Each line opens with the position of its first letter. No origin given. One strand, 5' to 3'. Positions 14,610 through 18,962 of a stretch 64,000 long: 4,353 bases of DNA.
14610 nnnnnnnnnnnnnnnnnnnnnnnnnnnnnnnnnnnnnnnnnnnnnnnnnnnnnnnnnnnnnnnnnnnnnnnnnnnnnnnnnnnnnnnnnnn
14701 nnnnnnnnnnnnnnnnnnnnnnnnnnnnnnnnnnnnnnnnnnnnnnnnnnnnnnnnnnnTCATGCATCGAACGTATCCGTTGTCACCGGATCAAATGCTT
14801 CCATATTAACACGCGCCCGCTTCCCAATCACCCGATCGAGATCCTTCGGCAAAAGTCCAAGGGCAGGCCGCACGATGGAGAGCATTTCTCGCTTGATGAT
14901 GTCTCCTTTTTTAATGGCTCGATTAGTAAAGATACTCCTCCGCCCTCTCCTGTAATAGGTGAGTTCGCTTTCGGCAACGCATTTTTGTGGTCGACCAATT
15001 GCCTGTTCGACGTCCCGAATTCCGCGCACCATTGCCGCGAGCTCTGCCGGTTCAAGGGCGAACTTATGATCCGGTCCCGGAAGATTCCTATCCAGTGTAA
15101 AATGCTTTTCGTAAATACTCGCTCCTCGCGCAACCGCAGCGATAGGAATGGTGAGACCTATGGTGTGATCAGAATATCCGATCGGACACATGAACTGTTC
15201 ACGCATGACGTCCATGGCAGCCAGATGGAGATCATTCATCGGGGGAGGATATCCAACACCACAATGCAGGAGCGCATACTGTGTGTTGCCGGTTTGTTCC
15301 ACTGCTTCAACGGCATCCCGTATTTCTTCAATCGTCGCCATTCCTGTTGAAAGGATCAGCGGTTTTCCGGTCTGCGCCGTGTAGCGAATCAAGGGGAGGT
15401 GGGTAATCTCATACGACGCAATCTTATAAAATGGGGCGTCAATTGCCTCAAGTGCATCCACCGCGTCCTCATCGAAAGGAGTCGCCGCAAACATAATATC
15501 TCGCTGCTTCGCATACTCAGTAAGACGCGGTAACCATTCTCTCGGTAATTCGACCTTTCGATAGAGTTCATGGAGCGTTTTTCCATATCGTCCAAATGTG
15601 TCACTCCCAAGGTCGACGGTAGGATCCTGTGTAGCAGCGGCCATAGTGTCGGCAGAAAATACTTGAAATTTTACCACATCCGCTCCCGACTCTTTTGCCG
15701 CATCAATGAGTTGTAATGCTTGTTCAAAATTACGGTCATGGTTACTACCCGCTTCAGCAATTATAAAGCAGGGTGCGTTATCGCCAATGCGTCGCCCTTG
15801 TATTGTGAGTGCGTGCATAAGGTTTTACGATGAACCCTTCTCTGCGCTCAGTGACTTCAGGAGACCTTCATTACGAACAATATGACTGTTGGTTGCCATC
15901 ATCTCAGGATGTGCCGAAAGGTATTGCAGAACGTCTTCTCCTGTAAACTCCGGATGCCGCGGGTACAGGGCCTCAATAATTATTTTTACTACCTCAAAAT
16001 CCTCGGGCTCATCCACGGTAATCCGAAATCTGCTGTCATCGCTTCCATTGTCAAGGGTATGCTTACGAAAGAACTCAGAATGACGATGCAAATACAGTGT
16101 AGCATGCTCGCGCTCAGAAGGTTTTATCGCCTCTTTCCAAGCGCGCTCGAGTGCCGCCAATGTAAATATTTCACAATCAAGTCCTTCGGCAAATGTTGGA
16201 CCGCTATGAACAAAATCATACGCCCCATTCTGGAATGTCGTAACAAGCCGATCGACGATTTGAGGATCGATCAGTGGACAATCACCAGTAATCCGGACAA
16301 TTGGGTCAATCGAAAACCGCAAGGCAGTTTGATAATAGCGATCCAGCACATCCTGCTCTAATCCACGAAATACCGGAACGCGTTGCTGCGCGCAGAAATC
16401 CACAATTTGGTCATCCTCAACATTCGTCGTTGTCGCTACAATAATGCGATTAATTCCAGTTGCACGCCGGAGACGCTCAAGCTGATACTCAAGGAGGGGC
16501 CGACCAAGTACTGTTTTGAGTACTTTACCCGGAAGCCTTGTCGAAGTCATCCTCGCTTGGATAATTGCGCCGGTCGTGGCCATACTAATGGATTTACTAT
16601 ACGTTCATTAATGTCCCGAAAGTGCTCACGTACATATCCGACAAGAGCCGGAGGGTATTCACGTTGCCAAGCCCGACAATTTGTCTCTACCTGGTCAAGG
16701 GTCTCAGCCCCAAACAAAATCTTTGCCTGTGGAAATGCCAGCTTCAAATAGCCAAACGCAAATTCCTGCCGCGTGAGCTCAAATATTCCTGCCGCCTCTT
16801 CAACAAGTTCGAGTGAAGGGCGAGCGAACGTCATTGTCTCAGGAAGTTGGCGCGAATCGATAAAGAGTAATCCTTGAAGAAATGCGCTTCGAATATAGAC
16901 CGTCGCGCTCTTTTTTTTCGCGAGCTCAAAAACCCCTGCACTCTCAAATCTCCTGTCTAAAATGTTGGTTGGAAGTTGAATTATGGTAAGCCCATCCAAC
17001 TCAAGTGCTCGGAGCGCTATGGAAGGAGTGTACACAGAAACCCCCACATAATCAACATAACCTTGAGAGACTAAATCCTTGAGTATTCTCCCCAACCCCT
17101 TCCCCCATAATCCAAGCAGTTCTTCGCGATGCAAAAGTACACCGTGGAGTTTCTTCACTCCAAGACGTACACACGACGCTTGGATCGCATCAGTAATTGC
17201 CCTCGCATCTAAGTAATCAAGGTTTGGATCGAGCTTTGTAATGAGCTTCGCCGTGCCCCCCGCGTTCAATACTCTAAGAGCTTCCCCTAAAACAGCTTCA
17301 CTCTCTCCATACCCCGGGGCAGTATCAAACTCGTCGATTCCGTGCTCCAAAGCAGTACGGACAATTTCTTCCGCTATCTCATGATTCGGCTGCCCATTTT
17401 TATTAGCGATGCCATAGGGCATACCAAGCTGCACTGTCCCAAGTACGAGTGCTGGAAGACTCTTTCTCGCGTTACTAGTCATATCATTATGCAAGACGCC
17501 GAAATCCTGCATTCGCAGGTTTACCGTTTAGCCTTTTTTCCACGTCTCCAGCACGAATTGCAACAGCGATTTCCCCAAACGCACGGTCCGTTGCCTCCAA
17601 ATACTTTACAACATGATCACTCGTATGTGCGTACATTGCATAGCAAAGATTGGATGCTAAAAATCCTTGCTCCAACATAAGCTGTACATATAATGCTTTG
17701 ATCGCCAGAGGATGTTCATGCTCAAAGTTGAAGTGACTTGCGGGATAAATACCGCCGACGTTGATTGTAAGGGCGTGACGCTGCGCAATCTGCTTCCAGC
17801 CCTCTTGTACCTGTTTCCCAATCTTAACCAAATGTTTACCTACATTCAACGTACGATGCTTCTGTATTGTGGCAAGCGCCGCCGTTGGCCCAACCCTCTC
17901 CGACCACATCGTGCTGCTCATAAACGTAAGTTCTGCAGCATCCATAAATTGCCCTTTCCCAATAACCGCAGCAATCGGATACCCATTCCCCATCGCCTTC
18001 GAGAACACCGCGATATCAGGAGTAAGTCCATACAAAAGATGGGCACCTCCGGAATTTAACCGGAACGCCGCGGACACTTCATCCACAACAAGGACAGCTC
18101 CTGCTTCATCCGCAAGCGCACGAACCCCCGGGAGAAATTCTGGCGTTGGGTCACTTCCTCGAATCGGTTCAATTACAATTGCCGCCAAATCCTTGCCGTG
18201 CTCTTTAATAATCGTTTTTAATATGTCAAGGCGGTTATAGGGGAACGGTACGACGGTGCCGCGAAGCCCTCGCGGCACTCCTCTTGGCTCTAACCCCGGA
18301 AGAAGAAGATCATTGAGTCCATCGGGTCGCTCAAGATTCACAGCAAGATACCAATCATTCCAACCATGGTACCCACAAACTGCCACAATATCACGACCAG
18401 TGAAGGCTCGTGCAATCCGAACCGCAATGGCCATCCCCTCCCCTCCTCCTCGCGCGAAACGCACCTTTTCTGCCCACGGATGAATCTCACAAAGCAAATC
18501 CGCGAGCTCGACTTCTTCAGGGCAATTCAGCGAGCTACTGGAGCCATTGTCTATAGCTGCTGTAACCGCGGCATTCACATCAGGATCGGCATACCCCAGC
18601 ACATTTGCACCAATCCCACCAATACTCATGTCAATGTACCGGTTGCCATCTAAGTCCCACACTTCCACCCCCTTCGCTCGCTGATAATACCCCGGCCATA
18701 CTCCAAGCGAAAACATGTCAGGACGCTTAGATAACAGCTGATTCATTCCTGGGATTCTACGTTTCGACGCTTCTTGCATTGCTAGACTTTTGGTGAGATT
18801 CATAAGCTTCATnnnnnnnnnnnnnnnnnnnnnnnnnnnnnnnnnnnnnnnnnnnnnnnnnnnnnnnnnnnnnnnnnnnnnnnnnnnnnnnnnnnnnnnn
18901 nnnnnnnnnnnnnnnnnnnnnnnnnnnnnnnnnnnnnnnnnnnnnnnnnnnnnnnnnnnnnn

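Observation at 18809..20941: Unusual gene fusion: RmlD-like sugar reductase fused to a PseC-type aminotransferase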

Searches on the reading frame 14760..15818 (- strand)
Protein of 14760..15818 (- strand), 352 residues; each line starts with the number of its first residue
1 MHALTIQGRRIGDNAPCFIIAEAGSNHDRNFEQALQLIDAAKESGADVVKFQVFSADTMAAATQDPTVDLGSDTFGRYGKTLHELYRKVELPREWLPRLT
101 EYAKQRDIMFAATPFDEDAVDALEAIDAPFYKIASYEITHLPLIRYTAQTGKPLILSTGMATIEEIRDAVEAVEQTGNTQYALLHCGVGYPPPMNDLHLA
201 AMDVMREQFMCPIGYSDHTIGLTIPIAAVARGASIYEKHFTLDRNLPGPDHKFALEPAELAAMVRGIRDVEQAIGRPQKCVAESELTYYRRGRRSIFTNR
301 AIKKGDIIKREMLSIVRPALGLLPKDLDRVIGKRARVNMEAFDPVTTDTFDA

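Call 3: search_protein_families(library=pfam, proteins=[window:14760-15818:-], max_evalue=0.001)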
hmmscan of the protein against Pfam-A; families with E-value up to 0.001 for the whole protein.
window:14760-15818:- (352 aa): 2 families
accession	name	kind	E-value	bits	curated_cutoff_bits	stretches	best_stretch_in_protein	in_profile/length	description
PF03102.20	NeuB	-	1.7e-90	303.2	22.1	1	37-278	1-240/241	NeuB family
PF08666.17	SAF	-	2.8e-09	37.8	21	1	293-348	1-60/63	SAF domain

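Call 4: search_protein_families(library=ncbifam, proteins=[window:14760-15818:-], max_evalue=0.001)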
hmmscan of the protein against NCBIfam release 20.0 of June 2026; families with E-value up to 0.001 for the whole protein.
window:14760-15818:- (352 aa): 4 families
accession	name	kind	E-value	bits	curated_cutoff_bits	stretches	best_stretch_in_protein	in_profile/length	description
TIGR03569.1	NeuB_NnaB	equivalog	6.9e-107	357.3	399.65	1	17-340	1-324/329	N-acetylneuraminate synthase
TIGR03586.1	PseI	equivalog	2.5e-103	345.7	340.25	1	17-344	2-326/327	pseudaminic acid synthase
NF006421.0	PRK08673.1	subfamily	4.5e-05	22.8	335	1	115-276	166-335/338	3-deoxy-7-phosphoheptulonate synthase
TIGR01361.1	DAHP_synth_Bsub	equivalog_domain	0.00023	20.6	267.75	0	107-221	89-206/260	3-deoxy-7-phosphoheptulonate synthase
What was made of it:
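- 14760..15818 (-): NeuB-family nonulosonate synthase. PseI model 345.7 bits, cutoff 340; NeuB model 357 bits, cutoff 400 (calls 3, 4).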

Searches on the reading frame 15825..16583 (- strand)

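Call 3: search_protein_families(library=pfam, proteins=[window:15825-16583:-], max_evalue=0.001)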
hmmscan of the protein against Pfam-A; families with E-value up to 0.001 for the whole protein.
window:15825-16583:- (252 aa): 2 families
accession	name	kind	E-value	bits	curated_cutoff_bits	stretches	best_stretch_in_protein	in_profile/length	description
PF02348.25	CTP_transf_3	-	6.4e-30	105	22.6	1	6-182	2-171/217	Cytidylyltransferase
PF12804.13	NTP_transf_3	-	1.6e-08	35.4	27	1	19-125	15-119/160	MobA-like NTP transferase domain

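Call 4: search_protein_families(library=ncbifam, proteins=[window:15825-16583:-], max_evalue=0.001)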
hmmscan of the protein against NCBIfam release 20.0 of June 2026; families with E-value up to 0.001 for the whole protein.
window:15825-16583:- (252 aa): 10 families
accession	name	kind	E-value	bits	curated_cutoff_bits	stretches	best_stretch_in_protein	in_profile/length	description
NF009905.0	PRK13368.1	subfamily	3.5e-17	62.6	255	1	6-119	5-116/243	3-deoxy-manno-octulosonate cytidylyltransferase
NF003952.0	PRK05450.1-5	subfamily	5.8e-17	61.7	193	1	5-120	4-119/250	3-deoxy-manno-octulosonate cytidylyltransferase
NF003950.0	PRK05450.1-3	subfamily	8.6e-14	51.5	234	1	6-120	5-120/248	3-deoxy-manno-octulosonate cytidylyltransferase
NF003948.0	PRK05450.1-1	equivalog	1.7e-13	50.4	281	1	6-125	8-128/248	3-deoxy-manno-octulosonate cytidylyltransferase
TIGR00466.1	kdsB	equivalog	3.3e-10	39.8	155.2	1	7-115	6-114/241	3-deoxy-manno-octulosonate cytidylyltransferase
TIGR03584.1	PseF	equivalog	1.1e-05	25.2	205.7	1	6-62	2-54/222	pseudaminic acid cytidylyltransferase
NF010936.0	PRK14356.1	equivalog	1.2e-05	24.5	666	1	4-125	6-131/456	bifunctional UDP-N-acetylglucosamine diphosphorylase/glucosamine-1-phosphate N-acetyltransferase GlmU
NF001457.0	PRK00317.1-3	equivalog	0.00016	21.3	164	1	20-120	19-116/200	molybdenum cofactor guanylyltransferase MobA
TIGR00454.1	TIGR00454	hypoth_equivalog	0.00019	21.4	174.7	1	15-118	12-115/183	TIGR00454 family protein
TIGR01173.1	glmU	equivalog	0.00089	18.2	366.85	0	11-118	13-118/452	bifunctional UDP-N-acetylglucosamine diphosphorylase/glucosamine-1-phosphate N-acetyltransferase GlmU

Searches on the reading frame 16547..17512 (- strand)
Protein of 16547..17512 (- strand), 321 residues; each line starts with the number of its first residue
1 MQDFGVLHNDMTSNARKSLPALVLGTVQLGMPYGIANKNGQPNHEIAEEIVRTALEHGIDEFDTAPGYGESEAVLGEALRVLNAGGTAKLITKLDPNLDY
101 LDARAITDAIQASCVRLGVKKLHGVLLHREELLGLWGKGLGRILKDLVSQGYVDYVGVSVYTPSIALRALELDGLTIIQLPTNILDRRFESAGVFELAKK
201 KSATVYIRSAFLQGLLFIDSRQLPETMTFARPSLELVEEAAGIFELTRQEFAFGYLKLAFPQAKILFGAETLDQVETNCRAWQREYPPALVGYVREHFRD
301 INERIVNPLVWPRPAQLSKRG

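Call 3: search_protein_families(library=pfam, proteins=[window:16547-17512:-], max_evalue=0.001)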
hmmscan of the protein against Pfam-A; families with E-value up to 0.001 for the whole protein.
window:16547-17512:- (321 aa): 1 family
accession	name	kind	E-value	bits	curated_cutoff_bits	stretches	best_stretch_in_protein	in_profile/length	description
PF00248.27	Aldo_ket_red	-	8.7e-25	87.8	24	1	22-297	2-289/291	Aldo/keto reductase family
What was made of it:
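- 16547..17512 (-): Aldo/keto reductase. call 3.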

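Call 4: search_protein_families(library=ncbifam, proteins=[window:16547-17512:-], max_evalue=0.001)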
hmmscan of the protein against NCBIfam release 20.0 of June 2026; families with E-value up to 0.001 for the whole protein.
window:16547-17512:- (321 aa): 4 families
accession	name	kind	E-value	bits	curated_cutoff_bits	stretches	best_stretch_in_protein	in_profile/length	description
NF011432.0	PRK14863.1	equivalog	4.5e-15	56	244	1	18-228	4-211/292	bifunctional regulator KidO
NF049922.1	MethglyxlRedYdjG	equivalog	4.1e-12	45.8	550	1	20-216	14-225/326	NADH-dependent methylglyoxal reductase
TIGR01293.1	Kv_beta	subfamily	0.0002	20.5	365.4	1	40-161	26-154/319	voltage-dependent potassium channel subunit beta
NF007695.0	PRK10376.1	subfamily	0.0003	20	280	0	18-205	16-210/290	oxidoreductase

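Call 65: search_solved_structures(query=window:16547-17512:-, max_evalue=1e-10)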
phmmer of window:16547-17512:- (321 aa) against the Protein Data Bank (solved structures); distinct sequences matched with E-value up to 1e-10: 0.
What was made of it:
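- Tried and rejected: The AKR has no solved relative at E <= 1e-10 (call 65).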

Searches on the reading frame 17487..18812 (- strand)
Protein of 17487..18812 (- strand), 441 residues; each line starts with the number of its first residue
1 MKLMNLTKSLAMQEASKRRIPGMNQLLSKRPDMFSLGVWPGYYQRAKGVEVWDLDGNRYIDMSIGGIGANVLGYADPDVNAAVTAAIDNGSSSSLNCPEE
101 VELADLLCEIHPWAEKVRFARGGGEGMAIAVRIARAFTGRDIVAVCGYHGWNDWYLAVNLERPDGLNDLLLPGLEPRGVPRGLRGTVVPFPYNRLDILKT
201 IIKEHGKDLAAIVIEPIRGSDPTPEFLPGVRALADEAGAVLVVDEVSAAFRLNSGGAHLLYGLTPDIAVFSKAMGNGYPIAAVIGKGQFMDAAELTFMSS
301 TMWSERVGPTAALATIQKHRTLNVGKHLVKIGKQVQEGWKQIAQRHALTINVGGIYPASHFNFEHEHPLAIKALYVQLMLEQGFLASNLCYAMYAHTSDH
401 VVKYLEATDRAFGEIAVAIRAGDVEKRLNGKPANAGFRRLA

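Call 3: search_protein_families(library=pfam, proteins=[window:17487-18812:-], max_evalue=0.001)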
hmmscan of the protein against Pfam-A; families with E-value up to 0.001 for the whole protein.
window:17487-18812:- (441 aa): 1 family
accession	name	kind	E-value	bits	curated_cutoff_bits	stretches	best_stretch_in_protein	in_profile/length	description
PF00202.27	Aminotran_3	-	2.2e-39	135.7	30.5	1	42-351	12-338/403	Aminotransferase class-III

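Call 4: search_protein_families(library=ncbifam, proteins=[window:17487-18812:-], max_evalue=0.001)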
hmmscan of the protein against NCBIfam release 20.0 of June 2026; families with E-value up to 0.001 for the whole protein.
window:17487-18812:- (441 aa): 69 families (the best 25 are shown)
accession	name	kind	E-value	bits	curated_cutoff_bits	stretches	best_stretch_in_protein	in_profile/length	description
NF004856.0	PRK06209.1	equivalog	4.4e-73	246.3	486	1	4-440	6-440/450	glutamate-1-semialdehyde 2,1-aminomutase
NF041362.1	GntE_guanitoxin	equivalog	3.9e-64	216.8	525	1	4-355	3-361/426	guanitoxin biosynthesis PLP-dependent transaminase GntE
NF000818.0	PRK00062.1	subfamily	2.5e-61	207.7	398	1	32-367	27-365/429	glutamate-1-semialdehyde 2,1-aminomutase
TIGR00713.1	hemL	equivalog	2.3e-56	191.3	527.3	1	35-366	26-360/423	glutamate-1-semialdehyde 2,1-aminomutase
NF009055.0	PRK12389.1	equivalog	4.5e-55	187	637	1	5-414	2-427/431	glutamate-1-semialdehyde 2,1-aminomutase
NF001864.0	PRK00615.1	equivalog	2.7e-36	125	706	1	35-346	31-346/433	glutamate-1-semialdehyde aminotransferase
NF002874.0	PRK03244.1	equivalog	1.8e-35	122.5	457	1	43-355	29-335/399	acetylornithine transaminase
TIGR00707.1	argD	subfamily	1e-33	116.7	410.05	1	42-355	12-321/381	acetylornithine/succinylornithine family transaminase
NF004426.0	PRK05769.1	equivalog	5.2e-32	111.2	552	2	198-354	213-370/441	acetyl ornithine aminotransferase family protein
NF005985.0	PRK08088.1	equivalog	1.6e-31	109.5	713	1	37-354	18-350/426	4-aminobutyrate--2-oxoglutarate transaminase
NF004714.0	PRK06058.1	subfamily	1.8e-31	109.3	639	2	202-351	216-371/447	4-aminobutyrate--2-oxoglutarate transaminase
NF005993.0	PRK08117.1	subfamily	3.8e-31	108.1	574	2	205-355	204-359/433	aspartate aminotransferase family protein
NF005376.0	PRK06918.1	equivalog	2.9e-30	105.1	676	2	207-354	218-370/451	4-aminobutyrate--2-oxoglutarate transaminase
TIGR00700.1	GABAtrnsam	equivalog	5.2e-30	104.4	506.65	2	205-338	194-332/420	4-aminobutyrate--2-oxoglutarate transaminase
NF005692.0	PRK07495.1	equivalog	2.7e-29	102.1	724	1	42-362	25-359/425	4-aminobutyrate--2-oxoglutarate transaminase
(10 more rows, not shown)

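Call 64: search_solved_structures(query=window:17487-18812:-, max_evalue=1e-20)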
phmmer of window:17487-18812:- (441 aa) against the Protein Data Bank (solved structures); distinct sequences matched with E-value up to 1e-20: 51.
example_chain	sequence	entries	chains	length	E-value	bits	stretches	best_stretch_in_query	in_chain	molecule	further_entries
3l44_A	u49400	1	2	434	3.5e-50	174.3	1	5-417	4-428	Glutamate-1-semialdehyde 2,1-aminomutase 1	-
5i92_A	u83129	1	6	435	4.5e-47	164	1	16-317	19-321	Glutamate-1-semialdehyde 2,1-aminomutase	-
2hoy_A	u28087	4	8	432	3.8e-46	161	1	33-349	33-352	Glutamate-1-semialdehyde 2,1-aminomutase (GSAM) apo-form | Glutamate-1-semialdehyde 2,1-aminomutase (GSAM) pmp-form | Glutamate-1-semialdehyde 2,1-aminomutase (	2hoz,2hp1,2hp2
3fq7_A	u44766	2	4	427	3.9e-46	161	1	33-349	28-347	Glutamate-1-semialdehyde 2,1-aminomutase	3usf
5hdm_A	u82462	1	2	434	5.4e-46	160.5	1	5-346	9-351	Glutamate-1-semialdehyde 2,1-aminomutase 1, chloroplastic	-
3fq8_A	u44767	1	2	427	5.4e-46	160.5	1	33-349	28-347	Glutamate-1-semialdehyde 2,1-aminomutase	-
2gsa_A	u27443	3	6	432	7.2e-46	160.1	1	33-349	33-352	GLUTAMATE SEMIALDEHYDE AMINOTRANSFERASE | PROTEIN (GLUTAMATE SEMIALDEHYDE AMINOTRANSFERASE)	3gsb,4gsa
6w80_A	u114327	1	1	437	7.7e-46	160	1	14-317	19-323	Glutamate-1-semialdehyde 2,1-aminomutase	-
3fqa_A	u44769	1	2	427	1e-45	159.6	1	33-349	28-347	Glutamate-1-semialdehyde 2,1-aminomutase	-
3bs8_A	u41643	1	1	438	3.7e-45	157.7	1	11-416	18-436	Glutamate-1-semialdehyde 2,1-aminomutase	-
2cfb_A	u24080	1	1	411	1.2e-44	156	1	35-349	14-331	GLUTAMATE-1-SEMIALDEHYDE 2,1-AMINOMUTASE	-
4e77_A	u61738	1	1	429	2.6e-43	151.6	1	33-413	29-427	Glutamate-1-semialdehyde 2,1-aminomutase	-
2e7u_A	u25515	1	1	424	9.2e-42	146.5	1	14-352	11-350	Glutamate-1-semialdehyde 2,1-aminomutase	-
3k28_A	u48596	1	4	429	5.5e-41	144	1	7-385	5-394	Glutamate-1-semialdehyde 2,1-aminomutase 2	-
7lld_A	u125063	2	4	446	3.9e-40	141.2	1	37-354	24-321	C-6' aminotransferase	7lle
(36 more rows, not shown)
